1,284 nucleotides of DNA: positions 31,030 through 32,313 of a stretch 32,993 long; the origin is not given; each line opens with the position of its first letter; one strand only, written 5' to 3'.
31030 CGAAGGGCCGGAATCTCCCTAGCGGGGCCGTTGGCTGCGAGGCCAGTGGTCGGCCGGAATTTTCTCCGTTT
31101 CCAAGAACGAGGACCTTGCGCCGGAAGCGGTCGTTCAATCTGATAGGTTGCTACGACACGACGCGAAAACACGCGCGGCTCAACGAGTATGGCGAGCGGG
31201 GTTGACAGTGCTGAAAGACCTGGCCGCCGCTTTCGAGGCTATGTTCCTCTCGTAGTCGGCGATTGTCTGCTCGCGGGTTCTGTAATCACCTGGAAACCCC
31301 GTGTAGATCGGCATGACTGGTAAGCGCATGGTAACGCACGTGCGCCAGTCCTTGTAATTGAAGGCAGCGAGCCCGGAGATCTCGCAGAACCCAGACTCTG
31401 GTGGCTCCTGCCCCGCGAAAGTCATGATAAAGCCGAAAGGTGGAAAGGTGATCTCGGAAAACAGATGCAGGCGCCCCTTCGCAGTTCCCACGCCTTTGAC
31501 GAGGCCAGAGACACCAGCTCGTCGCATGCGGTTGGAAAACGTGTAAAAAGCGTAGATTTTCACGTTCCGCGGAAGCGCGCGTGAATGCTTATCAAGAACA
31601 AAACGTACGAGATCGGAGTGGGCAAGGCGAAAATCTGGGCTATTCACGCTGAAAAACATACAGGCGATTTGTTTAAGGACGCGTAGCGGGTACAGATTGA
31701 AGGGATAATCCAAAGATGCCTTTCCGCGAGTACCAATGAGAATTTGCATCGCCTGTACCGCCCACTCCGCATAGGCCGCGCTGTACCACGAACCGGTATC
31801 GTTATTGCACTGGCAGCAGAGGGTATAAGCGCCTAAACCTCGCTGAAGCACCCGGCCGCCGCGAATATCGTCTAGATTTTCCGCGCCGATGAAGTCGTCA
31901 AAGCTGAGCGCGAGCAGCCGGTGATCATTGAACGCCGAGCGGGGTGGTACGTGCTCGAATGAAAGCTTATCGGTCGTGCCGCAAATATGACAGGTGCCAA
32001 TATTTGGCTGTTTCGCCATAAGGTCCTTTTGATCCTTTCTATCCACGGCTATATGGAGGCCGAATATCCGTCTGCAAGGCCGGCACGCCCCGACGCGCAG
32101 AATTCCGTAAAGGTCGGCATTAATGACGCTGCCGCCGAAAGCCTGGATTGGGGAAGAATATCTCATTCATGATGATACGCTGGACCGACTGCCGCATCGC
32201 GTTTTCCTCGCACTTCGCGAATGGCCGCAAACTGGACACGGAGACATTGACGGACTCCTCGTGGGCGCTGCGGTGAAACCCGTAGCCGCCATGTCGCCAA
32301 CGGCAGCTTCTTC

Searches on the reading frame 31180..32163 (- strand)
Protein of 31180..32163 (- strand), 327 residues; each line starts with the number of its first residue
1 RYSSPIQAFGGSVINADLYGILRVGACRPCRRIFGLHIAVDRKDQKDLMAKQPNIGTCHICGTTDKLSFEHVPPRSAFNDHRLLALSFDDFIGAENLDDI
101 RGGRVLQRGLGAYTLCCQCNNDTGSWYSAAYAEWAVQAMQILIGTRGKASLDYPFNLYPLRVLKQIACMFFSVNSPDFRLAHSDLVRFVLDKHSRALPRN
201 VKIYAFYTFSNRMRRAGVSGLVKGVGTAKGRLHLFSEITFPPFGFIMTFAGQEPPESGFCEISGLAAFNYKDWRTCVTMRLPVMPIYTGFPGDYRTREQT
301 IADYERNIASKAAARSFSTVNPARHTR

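Call 74: search_protein_families(library=pfam, proteins=[window:31180-32163:-], max_evalue=0.001)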
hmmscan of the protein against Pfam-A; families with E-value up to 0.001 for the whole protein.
window:31180-32163:- (327 aa): 1 family
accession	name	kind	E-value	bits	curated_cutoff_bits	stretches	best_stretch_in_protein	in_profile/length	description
PF14279.12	HNH_5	-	0.00092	19.5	27.5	0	58-76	1-22/56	HNH endonuclease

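Call 81: search_protein_families(library=padloc, proteins=[window:31180-32163:-], max_evalue=0.0001)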
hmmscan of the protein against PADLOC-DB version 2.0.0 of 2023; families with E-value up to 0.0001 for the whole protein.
window:31180-32163:- (327 aa): 0 families
